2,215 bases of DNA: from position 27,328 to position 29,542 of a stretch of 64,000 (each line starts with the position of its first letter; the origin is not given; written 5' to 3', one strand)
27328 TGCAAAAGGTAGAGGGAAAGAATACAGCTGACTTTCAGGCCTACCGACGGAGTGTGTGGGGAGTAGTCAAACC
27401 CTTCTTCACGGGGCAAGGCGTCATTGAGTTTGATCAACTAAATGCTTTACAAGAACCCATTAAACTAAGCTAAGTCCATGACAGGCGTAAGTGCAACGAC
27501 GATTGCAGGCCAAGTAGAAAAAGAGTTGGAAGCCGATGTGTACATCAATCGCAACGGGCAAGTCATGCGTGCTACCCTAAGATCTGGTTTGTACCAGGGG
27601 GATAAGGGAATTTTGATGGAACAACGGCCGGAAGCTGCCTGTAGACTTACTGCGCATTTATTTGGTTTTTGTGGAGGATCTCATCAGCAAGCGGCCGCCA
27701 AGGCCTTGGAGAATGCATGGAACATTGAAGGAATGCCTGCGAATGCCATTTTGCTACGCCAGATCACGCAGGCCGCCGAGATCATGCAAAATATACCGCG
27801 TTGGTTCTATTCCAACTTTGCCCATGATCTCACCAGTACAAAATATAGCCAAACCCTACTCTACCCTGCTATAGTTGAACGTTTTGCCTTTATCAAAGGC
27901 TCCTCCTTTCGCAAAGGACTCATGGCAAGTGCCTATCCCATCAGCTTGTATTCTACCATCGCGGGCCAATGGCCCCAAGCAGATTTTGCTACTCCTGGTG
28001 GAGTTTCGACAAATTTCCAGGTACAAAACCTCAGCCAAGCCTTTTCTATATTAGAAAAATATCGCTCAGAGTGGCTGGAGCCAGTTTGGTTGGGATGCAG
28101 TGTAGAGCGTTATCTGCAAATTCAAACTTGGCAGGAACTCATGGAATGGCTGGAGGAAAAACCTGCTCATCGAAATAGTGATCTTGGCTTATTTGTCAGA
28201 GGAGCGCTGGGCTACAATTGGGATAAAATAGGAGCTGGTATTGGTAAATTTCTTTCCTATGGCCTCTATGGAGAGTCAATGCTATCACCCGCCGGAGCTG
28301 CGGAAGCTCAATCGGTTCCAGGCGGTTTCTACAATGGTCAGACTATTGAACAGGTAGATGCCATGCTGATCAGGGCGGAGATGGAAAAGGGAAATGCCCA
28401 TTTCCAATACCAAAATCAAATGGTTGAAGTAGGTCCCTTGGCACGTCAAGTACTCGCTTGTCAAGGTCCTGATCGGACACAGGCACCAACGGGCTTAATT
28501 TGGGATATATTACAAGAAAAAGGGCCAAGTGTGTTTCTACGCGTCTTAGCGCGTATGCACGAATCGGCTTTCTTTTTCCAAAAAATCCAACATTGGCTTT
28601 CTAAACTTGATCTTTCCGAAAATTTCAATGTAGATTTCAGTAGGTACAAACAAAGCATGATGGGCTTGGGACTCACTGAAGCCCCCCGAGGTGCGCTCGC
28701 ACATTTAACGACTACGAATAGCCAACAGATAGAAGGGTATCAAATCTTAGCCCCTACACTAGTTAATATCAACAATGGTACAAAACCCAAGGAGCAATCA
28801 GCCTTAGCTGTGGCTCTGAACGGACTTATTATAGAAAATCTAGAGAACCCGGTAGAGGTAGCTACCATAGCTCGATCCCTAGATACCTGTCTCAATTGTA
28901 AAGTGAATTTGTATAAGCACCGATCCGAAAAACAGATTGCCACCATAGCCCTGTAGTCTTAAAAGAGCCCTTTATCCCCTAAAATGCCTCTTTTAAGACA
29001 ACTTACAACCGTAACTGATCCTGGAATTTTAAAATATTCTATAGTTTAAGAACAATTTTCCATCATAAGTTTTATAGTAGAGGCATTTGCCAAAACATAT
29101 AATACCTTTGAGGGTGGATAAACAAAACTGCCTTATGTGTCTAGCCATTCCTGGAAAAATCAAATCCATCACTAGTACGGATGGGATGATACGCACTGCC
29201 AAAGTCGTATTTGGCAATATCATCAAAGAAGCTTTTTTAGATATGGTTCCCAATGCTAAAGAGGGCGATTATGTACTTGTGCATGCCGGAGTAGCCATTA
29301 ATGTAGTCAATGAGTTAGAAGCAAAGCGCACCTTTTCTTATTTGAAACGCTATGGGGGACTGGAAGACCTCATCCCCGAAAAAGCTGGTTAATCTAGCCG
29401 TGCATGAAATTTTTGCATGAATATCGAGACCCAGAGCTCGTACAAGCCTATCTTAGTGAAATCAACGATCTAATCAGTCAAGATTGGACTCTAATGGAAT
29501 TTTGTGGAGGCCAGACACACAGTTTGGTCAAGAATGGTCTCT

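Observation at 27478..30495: Orphan, ligand-degenerate [NiFe]-hydrogenase large-subunit homologue plus HypC/HypD at the tail of a CO-dehydrogenase operon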

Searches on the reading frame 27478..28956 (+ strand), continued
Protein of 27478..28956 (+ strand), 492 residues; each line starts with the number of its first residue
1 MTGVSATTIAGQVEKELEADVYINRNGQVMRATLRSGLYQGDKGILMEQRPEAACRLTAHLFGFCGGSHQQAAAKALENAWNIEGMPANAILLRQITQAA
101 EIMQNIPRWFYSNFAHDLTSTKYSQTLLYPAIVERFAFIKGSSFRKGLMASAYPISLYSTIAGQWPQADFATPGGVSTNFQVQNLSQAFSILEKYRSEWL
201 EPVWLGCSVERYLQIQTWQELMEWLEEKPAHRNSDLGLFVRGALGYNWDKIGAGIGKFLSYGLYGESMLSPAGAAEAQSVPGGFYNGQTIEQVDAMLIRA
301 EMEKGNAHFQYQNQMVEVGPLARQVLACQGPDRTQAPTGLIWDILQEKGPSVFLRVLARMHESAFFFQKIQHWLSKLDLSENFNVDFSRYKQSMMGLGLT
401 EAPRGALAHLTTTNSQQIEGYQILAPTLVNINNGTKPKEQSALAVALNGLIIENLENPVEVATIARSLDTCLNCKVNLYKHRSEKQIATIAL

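Call 59: find_encoding_contigs(protein=P0055, flank=10000, max_places=3)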
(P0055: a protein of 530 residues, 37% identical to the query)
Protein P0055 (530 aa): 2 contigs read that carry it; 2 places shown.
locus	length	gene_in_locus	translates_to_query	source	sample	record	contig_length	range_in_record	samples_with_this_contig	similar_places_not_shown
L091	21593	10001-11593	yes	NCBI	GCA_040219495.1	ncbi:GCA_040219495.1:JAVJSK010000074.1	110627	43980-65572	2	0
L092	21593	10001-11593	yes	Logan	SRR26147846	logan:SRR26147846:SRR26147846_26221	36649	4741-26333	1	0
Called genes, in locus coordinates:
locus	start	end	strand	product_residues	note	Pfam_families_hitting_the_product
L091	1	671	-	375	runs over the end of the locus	PF00072:Response_reg, PF00512:HisKA (weak), PF13581:HATPase_c_2 (weak), PF02518:HATPase_c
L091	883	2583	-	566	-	PF17164:DUF5122, PF18962:Por_Secre_tail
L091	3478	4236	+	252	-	PF00072:Response_reg, PF04397:LytTR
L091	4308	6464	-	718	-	-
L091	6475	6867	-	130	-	PF03965:Penicillinase_R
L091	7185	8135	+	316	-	-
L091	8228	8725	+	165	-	-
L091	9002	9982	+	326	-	PF01058:Oxidored_q6, PF14720:NiFe_hyd_SSU_C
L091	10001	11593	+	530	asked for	PF00374:NiFeSe_Hases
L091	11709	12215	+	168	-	PF01750:HycI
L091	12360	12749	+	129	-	-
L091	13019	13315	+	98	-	-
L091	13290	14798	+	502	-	-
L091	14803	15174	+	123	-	PF01155:HypA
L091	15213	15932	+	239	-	PF02492:cobW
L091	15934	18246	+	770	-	PF00708:Acylphosphatase, PF07503:zf-HYPF, PF01300:Sua5_yciO_yrdC, PF17788:HypF_C, PF22521:HypF_C_2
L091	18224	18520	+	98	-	PF01455:HupF_HypC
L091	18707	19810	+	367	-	PF01924:HypD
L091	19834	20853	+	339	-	PF00586:AIRS, PF02769:AIRS_C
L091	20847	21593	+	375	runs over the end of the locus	PF01436:NHL (faint)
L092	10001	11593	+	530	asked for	PF00374:NiFeSe_Hases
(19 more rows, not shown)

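Call 62: find_encoding_contigs(protein=P0071, flank=10000, max_places=3)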
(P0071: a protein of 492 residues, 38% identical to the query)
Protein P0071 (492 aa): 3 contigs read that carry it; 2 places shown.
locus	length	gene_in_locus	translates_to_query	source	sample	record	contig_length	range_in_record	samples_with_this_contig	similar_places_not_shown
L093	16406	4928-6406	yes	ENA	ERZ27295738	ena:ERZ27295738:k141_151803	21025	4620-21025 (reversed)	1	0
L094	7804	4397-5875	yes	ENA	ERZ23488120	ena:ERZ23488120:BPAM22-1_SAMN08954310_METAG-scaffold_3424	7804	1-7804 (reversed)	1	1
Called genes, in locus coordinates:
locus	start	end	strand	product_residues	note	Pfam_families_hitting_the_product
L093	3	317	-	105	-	?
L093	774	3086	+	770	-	PF00708:Acylphosphatase, PF07503:zf-HYPF, PF01300:Sua5_yciO_yrdC, PF17788:HypF_C, PF22521:HypF_C_2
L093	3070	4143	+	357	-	PF00586:AIRS, PF02769:AIRS_C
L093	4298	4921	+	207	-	PF13972:TetR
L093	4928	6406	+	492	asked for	PF00374:NiFeSe_Hases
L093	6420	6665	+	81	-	PF01455:HupF_HypC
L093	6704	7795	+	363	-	PF01924:HypD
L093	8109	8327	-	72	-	-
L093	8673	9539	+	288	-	PF00941:FAD_binding_5, PF03450:CO_deh_flav_C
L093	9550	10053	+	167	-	PF00111:Fer2 (weak), PF13085:Fer2_3 (faint), PF01799:Fer2_2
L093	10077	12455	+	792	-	PF01315:Ald_Xan_dh_C, PF02738:MoCoBD_1, PF20256:MoCoBD_2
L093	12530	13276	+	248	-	PF06240:COXG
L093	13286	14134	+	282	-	PF07726:AAA_3 (faint), PF07728:AAA_5, PF00004:AAA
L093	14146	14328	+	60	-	-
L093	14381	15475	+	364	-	PF05762:VWA_CoxE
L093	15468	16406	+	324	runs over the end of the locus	PF02625:XdhC_CoxI, PF13478:XdhC_C, PF04945:YHS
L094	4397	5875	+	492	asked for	PF00374:NiFeSe_Hases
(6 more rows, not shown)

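Call 67: search_dna_similar(query=window:27478-28956:+, collection=plasmids, mode=protein, max_evalue=0.001, max_rows=25)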
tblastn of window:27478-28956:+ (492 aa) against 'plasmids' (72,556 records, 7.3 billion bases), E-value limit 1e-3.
Records with a match: 116; places in all: 150; records where one place covers at least 80% of the query: 44.
Best place of each record, by identity: <60% 116.
By first word of the organism name: Rhizobium 25; Azospirillum 12; Escherichia 12; Bradyrhizobium 10; Sinorhizobium 7; Alteromonas 7; Mesorhizobium 6; Cupriavidus 4; Paraburkholderia 3; Clostridium 3; and 24 more.
By predicted mobility (MOB-suite, as given by PLSDB): non-mobilizable 61; conjugative 41; mobilizable 14.
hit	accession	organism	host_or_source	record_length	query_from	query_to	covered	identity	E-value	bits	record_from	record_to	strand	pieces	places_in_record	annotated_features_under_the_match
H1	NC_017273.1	Thermus thermophilus SG0.5JP17-16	-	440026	11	488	97%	38.0%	6e-105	351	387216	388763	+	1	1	nickel-dependent hydrogenase large subunit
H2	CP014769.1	Hymenobacter psoromatis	Lichen,single cell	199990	11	492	98%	36.7%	3e-107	357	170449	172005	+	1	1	cytochrome-c3 hydrogenase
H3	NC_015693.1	Runella slithyformis DSM 19594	fresh water lake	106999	11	492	98%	35.9%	9e-105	350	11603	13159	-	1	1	nickel-dependent hydrogenase large subunit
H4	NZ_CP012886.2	Mycobacterium intracellulare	sputum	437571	11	492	98%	34.5%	1e-92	315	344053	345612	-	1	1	nickel-dependent hydrogenase large subunit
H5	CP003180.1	Sulfobacillus acidophilus DSM 10332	coal spoil heap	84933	11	488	97%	34.3%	3e-95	323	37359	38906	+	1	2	Cytochrome-c3 hydrogenase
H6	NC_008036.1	Sphingopyxis alaskensis RB2256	-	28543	11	488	97%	34.0%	3e-84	291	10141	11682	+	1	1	nickel-dependent hydrogenase large subunit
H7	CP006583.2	Mesorhizobium huakuii 7653R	Rice field soil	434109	11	488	97%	34.0%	1e-81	283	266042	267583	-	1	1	cytochrome-c3 hydrogenase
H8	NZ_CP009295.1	Novosphingobium pentaromativorans US6-1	mud sediment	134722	11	488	97%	33.3%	8e-83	287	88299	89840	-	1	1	nickel-dependent hydrogenase large subunit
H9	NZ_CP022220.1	Bradyrhizobium guangxiense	peanut,cell culture,roots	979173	11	488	97%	33.0%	6e-81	281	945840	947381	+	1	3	nickel-dependent hydrogenase large subunit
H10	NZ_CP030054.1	Bradyrhizobium guangzhouense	Arachis hypogaea,Microbe,nodule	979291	11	488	97%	33.0%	6e-81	281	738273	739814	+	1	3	nickel-dependent hydrogenase large subunit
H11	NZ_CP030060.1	Bradyrhizobium sp. CCBAU 53351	Arachis hypogaea,Microbe,nodule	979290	11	488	97%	33.0%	6e-81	281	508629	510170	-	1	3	nickel-dependent hydrogenase large subunit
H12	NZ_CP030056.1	Bradyrhizobium sp. CCBAU 53340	Arachis hypogaea,Microbe,nodule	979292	11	488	97%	33.0%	6e-81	281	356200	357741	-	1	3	nickel-dependent hydrogenase large subunit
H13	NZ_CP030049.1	Bradyrhizobium sp. CCBAU 53338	Arachis hypogaea,Microbe,nodule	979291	11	488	97%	33.0%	6e-81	281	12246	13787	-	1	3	nickel-dependent hydrogenase large subunit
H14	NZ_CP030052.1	Bradyrhizobium guangdongense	peanut,cell culture,roots of peanut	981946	11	488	97%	33.0%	6e-81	281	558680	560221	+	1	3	nickel-dependent hydrogenase large subunit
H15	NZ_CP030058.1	Bradyrhizobium guangdongense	Arachis hypogaea,Microbe,nodule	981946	11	488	97%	33.0%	6e-81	281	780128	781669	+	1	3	nickel-dependent hydrogenase large subunit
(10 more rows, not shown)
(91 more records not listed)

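Call 74: find_related_loci(query=A5, collection=metagenome_contigs, flank=10000)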
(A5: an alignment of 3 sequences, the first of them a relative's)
Query A5 (770 aa) in metagenome_contigs; peptide patterns used: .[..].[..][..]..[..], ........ (x = any residue, [..] = any of these).
600 stretches matched a pattern (row limit reached: there are more); 307 encode a relative of the query (tblastn E <= 1e-3); the best 80 are kept; 80 distinct loci.
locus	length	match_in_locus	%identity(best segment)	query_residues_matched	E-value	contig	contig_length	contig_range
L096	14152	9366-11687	53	1-769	0e+0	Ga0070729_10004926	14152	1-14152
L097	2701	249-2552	52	1-766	0e+0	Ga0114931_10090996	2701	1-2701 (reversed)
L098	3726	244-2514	50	1-759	0e+0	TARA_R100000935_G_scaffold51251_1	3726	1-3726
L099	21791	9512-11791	47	1-761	0e+0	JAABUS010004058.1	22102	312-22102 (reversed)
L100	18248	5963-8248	49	1-760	0e+0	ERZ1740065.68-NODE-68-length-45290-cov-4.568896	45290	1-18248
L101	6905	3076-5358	49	1-762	0e+0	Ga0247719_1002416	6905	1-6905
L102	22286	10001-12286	47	1-764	0e+0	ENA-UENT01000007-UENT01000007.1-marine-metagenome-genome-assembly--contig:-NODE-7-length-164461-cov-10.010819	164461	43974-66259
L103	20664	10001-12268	45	1-764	0e+0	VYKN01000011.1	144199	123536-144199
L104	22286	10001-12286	47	1-757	0e+0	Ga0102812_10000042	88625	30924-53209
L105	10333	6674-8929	45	1-755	0e+0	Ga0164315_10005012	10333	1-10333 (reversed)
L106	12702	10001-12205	46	3-754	0e+0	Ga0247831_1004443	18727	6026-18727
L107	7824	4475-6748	45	1-755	0e+0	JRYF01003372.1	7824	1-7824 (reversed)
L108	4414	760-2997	43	3-757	0e+0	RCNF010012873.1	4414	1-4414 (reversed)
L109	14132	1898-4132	42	1-757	0e+0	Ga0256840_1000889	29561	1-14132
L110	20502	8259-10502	43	1-758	0e+0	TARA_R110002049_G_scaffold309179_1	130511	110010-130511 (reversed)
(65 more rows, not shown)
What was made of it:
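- Tried and rejected: Metagenome scan with HypF (call 74).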

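Call 78: find_encoding_contigs(protein=P0125, flank=10000, max_places=2)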
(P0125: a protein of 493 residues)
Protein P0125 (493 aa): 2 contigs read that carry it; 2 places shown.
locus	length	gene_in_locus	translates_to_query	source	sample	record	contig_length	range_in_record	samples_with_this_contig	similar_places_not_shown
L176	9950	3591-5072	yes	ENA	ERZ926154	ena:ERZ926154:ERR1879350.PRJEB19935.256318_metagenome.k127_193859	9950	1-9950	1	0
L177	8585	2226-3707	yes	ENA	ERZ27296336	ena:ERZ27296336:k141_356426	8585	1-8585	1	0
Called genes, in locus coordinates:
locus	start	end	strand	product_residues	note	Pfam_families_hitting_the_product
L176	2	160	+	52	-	?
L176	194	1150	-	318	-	PF01522:Polysacc_deac_1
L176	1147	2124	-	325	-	PF01073:3Beta_HSD, PF01370:Epimerase, PF02719:Polysacc_synt_2, PF04321:RmlD_sub_bind (weak), PF05368:NmrA, PF13460:NAD_binding_10, PF16363:GDP_Man_Dehyd, PF07993:NAD_binding_4, +1 more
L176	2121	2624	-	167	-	-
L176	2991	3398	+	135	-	-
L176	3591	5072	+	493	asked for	PF00374:NiFeSe_Hases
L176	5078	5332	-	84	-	PF01455:HupF_HypC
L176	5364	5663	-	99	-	PF01155:HypA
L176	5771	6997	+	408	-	PF01058:Oxidored_q6, PF14720:NiFe_hyd_SSU_C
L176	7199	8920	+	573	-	PF27537:HoxH (weak), PF00374:NiFeSe_Hases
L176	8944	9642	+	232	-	PF01292:Ni_hydr_CYTB, PF14358:DUF4405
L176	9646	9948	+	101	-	?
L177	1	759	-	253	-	?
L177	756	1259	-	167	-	-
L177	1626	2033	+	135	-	-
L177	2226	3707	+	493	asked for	PF00374:NiFeSe_Hases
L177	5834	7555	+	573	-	PF27537:HoxH (weak), PF00374:NiFeSe_Hases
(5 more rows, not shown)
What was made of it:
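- The nearest sister lineage (P0125) sits beside a real group 1 hydrogenase with HypC and HypA (call 78). The sister degenerate lineage P0125 lies next to HypC, HypA and a small subunit/large subunit/cytochrome b hydrogenase (call 78).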

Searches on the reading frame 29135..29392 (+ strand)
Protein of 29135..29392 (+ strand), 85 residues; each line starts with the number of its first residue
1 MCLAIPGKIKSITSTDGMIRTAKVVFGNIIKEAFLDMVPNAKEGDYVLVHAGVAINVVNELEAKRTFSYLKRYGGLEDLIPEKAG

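Call 7: search_protein_families(library=pfam, proteins=[window:29135-29392:+], max_evalue=0.01)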
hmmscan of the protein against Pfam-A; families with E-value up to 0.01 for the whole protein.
window:29135-29392:+ (85 aa): 1 family
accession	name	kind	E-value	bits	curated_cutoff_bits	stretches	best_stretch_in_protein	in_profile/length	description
PF01455.23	HupF_HypC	-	5.9e-22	78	28.5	1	1-69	1-64/65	HupF/HypC family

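Call 8: search_protein_families(library=ncbifam, proteins=[window:29135-29392:+], max_evalue=0.01)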
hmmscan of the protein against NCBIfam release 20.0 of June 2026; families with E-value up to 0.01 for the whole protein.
window:29135-29392:+ (85 aa): 3 families
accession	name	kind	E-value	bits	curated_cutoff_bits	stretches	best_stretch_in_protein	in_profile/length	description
TIGR00074.1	hypC_hupF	subfamily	8.6e-18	64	48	1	1-72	1-67/80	HypC/HybG/HupF family hydrogenase formation chaperone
NF007712.0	PRK10409.1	equivalog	4e-08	33.4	136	1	1-73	1-74/90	HypC/HybG/HupF family hydrogenase formation chaperone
NF007721.0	PRK10413.1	equivalog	4.2e-07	29.8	115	1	1-72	1-74/87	hydrogenase maturation factor HybG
